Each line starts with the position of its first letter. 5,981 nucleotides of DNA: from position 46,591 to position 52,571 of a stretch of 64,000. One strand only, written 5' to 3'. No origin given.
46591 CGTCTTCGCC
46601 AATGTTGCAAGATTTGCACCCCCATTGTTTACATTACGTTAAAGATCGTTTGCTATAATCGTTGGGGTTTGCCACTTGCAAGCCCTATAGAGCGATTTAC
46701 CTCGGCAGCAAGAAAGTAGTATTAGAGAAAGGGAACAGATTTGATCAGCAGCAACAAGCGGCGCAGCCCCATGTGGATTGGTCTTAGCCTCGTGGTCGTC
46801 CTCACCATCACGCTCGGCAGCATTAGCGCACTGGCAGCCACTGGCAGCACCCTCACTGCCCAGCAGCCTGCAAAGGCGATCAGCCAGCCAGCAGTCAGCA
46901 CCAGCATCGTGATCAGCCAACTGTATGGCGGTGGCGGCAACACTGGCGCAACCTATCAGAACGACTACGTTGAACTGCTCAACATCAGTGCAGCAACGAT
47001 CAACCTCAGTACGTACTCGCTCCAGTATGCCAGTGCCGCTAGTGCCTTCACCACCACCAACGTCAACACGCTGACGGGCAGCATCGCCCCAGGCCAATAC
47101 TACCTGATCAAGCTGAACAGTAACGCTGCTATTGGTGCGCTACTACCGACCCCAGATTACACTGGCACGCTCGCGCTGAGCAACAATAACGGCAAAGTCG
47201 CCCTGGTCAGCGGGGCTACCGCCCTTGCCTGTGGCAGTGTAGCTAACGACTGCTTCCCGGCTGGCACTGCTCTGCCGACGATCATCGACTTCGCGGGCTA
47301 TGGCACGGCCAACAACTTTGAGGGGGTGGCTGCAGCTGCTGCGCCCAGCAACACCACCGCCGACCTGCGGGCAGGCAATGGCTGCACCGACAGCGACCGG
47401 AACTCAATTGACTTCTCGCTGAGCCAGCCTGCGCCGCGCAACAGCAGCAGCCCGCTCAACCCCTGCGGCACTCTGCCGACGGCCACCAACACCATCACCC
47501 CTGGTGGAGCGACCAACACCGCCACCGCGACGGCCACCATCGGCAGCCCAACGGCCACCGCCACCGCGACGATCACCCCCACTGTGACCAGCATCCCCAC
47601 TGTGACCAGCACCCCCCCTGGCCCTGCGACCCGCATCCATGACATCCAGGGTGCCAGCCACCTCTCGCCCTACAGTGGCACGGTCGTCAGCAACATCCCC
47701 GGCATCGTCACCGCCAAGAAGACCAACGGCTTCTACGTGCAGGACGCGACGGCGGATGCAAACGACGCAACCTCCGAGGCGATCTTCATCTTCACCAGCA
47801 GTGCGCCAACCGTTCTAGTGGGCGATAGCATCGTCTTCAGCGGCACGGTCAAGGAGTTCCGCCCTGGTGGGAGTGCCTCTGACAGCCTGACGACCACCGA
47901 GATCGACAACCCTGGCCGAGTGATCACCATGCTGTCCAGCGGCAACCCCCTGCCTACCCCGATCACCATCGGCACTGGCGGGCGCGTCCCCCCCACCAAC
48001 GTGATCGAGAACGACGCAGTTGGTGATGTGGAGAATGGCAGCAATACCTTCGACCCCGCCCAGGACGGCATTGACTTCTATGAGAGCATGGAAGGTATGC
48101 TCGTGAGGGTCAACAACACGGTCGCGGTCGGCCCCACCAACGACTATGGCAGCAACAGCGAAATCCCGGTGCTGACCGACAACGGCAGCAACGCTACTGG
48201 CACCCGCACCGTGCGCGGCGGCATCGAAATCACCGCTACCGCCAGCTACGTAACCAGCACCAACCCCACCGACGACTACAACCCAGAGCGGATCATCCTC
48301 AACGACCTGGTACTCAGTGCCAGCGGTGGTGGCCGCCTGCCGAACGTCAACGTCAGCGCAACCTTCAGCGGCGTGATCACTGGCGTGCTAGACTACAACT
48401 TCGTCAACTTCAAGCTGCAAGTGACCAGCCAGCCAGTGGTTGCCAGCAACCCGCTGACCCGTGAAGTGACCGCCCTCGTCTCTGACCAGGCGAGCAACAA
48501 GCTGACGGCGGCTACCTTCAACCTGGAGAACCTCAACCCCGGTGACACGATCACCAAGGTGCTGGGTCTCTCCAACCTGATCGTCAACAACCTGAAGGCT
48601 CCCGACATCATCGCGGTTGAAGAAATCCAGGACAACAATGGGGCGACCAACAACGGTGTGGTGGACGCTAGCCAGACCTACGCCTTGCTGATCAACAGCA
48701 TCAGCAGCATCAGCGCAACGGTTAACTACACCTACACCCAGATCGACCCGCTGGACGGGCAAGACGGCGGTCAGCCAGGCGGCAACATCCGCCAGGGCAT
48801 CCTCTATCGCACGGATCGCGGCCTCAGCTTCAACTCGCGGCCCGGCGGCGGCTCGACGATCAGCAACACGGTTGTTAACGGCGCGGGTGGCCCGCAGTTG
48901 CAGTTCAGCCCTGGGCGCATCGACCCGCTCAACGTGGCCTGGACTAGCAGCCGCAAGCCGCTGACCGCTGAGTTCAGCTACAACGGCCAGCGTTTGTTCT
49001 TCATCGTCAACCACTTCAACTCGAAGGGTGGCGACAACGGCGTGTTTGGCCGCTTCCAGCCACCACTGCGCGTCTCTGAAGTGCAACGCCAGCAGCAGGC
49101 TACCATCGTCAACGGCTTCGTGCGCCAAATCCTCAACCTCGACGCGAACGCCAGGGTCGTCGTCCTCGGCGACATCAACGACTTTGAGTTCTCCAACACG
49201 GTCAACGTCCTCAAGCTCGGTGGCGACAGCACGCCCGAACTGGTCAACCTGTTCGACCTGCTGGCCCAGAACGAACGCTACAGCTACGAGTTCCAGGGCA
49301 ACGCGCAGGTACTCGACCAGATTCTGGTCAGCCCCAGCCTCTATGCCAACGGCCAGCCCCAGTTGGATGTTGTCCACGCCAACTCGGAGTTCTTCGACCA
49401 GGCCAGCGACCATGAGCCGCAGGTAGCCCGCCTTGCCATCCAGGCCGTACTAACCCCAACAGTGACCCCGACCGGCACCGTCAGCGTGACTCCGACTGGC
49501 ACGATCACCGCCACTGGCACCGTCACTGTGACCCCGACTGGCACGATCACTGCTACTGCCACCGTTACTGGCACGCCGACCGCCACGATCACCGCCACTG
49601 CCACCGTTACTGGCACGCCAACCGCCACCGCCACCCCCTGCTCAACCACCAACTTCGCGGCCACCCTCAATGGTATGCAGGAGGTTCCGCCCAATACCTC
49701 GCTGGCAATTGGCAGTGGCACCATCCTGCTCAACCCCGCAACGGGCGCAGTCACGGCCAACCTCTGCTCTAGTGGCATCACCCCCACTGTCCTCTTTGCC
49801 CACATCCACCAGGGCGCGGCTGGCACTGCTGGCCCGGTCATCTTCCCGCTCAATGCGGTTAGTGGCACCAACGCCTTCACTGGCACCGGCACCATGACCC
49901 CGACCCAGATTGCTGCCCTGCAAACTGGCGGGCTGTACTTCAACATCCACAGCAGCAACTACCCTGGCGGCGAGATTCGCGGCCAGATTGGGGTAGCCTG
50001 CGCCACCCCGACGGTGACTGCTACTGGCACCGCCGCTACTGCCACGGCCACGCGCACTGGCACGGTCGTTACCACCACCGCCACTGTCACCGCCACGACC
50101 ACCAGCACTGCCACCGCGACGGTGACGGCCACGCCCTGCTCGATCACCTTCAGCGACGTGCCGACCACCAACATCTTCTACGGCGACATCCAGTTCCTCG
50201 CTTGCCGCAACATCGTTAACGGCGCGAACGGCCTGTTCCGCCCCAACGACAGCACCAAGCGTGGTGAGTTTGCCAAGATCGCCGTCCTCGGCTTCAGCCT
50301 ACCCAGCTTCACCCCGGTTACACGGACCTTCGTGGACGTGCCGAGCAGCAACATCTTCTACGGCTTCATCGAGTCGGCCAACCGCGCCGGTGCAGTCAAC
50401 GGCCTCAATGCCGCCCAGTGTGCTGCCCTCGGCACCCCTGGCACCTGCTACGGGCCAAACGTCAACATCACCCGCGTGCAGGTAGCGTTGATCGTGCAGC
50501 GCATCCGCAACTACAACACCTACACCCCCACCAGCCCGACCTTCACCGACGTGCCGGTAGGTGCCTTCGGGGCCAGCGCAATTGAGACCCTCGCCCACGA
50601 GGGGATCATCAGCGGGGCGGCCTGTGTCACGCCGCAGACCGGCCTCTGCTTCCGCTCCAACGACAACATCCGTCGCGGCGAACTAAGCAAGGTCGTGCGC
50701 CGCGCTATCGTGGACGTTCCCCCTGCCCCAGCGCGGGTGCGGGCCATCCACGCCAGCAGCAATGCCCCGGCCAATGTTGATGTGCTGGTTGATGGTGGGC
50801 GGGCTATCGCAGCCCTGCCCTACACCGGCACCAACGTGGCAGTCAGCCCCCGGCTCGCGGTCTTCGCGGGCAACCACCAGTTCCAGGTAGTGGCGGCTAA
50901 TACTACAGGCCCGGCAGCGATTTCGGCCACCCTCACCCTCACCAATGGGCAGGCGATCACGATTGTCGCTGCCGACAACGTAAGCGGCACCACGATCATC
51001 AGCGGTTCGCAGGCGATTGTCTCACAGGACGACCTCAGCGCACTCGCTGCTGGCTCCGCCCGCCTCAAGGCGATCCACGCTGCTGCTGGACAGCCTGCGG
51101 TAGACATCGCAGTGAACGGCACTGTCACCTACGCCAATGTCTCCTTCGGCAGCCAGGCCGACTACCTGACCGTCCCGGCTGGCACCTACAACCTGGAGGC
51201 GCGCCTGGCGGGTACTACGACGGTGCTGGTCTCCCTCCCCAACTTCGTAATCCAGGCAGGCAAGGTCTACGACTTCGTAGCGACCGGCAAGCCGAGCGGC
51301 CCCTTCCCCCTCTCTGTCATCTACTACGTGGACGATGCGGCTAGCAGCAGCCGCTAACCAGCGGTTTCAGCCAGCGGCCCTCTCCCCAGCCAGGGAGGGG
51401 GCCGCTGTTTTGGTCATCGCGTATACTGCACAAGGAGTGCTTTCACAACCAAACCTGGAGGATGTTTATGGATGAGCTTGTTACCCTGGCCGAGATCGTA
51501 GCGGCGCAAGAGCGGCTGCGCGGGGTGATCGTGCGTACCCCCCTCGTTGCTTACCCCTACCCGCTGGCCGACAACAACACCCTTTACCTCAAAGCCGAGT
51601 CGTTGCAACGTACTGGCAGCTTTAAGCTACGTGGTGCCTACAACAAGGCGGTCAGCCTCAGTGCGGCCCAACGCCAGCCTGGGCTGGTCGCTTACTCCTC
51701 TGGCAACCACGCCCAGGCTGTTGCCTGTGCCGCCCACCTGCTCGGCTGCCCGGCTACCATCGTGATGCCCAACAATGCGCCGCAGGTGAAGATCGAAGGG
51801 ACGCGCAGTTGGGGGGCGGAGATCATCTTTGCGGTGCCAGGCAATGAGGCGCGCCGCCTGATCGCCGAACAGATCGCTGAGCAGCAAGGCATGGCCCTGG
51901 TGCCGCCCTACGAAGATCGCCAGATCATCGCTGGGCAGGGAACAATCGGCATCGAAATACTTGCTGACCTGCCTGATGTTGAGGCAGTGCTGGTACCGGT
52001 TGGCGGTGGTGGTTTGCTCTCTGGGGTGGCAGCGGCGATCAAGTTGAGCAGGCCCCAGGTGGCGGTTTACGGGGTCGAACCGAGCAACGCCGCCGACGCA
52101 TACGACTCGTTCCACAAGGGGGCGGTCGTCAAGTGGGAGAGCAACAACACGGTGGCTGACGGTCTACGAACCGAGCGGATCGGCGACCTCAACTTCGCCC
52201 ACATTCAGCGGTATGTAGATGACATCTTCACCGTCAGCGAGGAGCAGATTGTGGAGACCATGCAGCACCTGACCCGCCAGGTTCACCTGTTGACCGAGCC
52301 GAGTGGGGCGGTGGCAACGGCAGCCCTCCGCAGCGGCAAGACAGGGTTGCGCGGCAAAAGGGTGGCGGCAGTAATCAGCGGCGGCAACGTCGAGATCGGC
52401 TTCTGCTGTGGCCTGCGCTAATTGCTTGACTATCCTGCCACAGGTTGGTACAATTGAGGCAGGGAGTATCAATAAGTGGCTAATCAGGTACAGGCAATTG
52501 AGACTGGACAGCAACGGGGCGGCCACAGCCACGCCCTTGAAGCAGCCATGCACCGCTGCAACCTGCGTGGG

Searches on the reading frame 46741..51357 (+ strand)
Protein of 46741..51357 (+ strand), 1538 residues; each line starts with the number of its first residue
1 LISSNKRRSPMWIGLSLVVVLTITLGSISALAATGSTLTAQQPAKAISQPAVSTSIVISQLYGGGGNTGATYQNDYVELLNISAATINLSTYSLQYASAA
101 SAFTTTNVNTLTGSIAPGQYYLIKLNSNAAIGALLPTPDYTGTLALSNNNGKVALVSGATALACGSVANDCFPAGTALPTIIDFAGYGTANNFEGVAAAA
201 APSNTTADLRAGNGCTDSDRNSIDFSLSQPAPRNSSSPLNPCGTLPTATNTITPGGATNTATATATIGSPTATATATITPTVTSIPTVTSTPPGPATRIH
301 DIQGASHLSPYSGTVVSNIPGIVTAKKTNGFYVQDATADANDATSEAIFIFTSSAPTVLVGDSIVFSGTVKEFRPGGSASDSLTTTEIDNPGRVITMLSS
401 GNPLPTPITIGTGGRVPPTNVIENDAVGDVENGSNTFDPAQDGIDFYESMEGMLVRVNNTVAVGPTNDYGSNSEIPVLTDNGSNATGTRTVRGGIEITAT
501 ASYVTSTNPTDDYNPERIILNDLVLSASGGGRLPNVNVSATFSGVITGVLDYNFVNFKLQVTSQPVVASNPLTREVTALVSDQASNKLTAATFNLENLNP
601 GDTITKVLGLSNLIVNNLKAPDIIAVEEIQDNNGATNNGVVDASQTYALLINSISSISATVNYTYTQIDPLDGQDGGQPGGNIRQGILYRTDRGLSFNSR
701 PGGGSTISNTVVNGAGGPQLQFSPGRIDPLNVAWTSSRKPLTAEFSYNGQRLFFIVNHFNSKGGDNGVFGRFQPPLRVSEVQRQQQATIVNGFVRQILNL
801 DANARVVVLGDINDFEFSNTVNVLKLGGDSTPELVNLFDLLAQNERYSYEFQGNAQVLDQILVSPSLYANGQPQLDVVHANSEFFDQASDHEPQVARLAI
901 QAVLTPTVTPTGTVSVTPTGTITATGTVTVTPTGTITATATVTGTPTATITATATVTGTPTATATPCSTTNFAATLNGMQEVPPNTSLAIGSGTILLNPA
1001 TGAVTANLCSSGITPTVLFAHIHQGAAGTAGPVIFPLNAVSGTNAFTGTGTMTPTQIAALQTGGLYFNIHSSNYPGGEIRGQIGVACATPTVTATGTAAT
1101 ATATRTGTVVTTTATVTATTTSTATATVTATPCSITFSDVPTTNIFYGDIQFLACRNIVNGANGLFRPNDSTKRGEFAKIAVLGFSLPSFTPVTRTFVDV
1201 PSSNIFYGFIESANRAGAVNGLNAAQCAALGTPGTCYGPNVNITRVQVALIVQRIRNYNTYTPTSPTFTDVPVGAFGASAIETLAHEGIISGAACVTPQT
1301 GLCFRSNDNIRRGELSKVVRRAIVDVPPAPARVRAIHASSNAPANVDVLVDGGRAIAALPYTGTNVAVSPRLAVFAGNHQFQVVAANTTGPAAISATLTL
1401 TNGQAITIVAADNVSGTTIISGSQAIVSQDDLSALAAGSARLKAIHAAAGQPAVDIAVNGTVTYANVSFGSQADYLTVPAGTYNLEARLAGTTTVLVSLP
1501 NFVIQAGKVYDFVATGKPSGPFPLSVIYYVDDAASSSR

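Call 24: search_protein_families(library=pfam, proteins=[window:46741-51357:+], max_evalue=0.0001)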
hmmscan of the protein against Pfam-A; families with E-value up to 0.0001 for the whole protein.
window:46741-51357:+ (1538 aa): 6 families
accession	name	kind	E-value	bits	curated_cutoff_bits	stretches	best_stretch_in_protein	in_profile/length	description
PF07452.17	CHRD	-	8.2e-27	94.8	24.1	1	972-1083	1-117/117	CHRD domain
PF14344.12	DUF4397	-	3.2e-26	92.7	30.6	2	1331-1457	1-119/119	Domain of unknown function (DUF4397)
PF19580.5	Exo_endo_phos_3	-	5.1e-15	55.7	27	1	738-887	130-272/311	Endonuclease/Exonuclease/phosphatase family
PF00932.25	LTD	-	1.7e-10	41.7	34.3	1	51-153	3-92/109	Lamin Tail Domain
PF00395.25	SLH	-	8.5e-10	38.9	20.8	1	1136-1178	1-44/44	S-layer homology domain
PF03372.29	Exo_endo_phos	-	2.3e-07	31.2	24.5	1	591-891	1-225/225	Endonuclease/Exonuclease/phosphatase family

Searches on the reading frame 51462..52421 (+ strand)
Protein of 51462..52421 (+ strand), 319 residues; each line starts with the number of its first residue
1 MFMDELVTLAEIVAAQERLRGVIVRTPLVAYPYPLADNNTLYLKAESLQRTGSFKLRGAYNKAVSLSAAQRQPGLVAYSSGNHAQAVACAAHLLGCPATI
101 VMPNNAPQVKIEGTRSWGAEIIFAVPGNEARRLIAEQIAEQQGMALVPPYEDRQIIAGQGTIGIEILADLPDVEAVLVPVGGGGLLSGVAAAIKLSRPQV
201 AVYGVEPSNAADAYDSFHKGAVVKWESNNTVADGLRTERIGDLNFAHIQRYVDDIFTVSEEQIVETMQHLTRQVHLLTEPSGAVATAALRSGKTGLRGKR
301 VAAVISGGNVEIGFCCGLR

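Call 24: search_protein_families(library=pfam, proteins=[window:51462-52421:+], max_evalue=0.0001)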
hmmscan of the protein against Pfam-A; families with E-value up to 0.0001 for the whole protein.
window:51462-52421:+ (319 aa): 1 family
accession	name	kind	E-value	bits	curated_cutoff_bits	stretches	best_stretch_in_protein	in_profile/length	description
PF00291.31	PALP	-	5.3e-80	269.3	35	1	22-307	4-295/295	Pyridoxal-phosphate dependent enzyme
